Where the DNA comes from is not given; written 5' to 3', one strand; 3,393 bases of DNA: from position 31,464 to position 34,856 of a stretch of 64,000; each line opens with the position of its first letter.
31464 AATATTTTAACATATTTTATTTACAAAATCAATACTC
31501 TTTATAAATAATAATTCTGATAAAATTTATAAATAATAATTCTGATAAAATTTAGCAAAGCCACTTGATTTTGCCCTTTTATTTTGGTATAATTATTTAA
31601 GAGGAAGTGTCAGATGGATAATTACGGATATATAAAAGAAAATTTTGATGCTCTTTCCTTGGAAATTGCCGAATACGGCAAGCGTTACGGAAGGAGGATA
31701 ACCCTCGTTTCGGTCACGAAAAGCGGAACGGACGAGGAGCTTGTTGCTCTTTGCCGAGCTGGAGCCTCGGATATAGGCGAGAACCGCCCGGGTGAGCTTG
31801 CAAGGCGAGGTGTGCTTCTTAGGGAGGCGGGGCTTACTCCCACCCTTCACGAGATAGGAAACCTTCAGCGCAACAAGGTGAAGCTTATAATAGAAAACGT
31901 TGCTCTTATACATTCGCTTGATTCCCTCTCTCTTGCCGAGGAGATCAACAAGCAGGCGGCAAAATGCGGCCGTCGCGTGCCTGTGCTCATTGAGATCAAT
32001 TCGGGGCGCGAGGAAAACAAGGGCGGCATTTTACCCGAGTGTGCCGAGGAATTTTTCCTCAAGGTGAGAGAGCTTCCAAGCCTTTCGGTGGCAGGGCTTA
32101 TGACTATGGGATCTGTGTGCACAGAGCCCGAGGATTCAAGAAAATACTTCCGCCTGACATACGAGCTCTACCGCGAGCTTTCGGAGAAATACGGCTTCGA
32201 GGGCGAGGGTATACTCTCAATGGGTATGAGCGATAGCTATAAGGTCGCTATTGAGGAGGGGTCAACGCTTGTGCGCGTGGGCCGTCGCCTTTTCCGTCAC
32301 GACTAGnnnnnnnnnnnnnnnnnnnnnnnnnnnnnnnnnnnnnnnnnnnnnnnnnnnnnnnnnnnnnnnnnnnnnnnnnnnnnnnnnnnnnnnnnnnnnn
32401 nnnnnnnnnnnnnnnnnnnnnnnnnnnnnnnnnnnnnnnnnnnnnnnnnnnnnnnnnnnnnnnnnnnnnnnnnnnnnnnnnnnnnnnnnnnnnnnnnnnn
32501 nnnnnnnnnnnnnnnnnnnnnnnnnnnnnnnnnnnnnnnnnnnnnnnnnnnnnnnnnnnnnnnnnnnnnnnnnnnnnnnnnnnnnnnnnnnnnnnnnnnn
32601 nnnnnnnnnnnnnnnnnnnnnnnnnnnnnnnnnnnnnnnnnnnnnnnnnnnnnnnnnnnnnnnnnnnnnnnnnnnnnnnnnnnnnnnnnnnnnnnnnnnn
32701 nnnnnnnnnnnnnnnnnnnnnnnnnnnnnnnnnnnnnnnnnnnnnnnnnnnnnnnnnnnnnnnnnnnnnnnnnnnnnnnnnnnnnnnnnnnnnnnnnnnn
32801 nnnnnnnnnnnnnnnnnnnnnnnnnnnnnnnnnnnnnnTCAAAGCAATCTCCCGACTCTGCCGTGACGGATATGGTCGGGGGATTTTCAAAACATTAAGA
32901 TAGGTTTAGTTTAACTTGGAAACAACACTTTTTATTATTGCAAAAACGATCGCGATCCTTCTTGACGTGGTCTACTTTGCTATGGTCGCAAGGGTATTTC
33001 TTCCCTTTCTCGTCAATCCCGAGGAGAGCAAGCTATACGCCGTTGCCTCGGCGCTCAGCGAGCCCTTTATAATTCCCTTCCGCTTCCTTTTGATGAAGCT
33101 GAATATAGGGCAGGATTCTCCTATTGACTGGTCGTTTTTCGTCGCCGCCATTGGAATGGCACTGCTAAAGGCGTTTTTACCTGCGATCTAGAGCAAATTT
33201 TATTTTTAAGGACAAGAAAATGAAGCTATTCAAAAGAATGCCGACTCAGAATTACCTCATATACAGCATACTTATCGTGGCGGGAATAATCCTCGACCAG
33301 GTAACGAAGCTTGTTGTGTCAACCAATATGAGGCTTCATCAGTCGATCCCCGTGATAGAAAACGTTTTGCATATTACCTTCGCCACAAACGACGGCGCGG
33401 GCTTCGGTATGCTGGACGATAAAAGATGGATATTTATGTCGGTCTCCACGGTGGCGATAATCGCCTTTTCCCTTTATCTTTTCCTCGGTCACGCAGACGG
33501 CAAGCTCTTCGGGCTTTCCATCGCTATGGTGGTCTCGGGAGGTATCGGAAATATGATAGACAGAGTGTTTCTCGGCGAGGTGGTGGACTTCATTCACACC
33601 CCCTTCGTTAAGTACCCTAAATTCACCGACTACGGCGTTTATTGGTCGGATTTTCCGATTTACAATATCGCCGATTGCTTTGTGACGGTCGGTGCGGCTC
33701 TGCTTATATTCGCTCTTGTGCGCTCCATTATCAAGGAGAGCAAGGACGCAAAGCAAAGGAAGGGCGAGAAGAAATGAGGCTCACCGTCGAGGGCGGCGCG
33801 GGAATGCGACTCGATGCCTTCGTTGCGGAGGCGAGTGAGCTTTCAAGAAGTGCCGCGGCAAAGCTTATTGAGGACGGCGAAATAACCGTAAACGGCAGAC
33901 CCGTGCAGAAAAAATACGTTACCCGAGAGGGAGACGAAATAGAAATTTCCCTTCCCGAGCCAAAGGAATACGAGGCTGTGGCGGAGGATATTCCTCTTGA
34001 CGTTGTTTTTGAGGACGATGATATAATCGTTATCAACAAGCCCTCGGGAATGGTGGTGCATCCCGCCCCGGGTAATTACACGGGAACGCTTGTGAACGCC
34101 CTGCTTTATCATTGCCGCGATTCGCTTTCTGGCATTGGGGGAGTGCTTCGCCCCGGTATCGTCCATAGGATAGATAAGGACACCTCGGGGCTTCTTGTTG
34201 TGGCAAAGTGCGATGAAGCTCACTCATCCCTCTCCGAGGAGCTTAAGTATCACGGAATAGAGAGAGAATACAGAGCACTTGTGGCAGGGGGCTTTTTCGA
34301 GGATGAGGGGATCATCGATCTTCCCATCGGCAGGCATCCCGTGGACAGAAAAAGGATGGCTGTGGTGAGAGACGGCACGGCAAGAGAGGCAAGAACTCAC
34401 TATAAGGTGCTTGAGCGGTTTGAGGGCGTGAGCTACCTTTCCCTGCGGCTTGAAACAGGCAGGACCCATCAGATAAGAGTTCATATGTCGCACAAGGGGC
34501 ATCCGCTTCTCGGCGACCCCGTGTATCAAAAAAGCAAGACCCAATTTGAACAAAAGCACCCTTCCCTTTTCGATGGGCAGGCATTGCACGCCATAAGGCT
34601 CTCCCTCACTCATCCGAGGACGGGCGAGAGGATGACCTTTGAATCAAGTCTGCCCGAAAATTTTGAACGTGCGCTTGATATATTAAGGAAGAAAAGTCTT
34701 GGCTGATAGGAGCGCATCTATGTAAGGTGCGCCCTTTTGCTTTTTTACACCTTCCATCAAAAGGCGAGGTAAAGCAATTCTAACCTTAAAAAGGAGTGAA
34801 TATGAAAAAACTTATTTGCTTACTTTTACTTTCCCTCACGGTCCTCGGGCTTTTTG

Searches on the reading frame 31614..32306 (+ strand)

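Call 89: search_protein_families(library=pfam, proteins=[window:31614-32306:+], max_evalue=0.00001)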
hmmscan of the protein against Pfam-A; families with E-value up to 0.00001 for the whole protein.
window:31614-32306:+ (230 aa): 1 family
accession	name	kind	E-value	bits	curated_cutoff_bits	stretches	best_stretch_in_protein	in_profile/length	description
PF01168.26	Ala_racemase_N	-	5.6e-19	69.2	24.1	1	31-226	23-215/220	Alanine racemase, N-terminal domain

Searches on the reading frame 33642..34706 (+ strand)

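Call 90: search_protein_families(library=pfam, proteins=[window:33642-34706:+], max_evalue=0.00001)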
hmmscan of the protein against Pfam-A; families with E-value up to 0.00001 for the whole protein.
window:33642-34706:+ (354 aa): 2 families
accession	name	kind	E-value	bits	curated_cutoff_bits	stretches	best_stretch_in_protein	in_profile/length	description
PF00849.27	PseudoU_synth_2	-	1.1e-35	123.5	26.8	1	127-284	1-152/152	RNA pseudouridylate synthase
PF01479.30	S4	-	1.9e-10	40.7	22.8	1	55-100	1-48/48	S4 domain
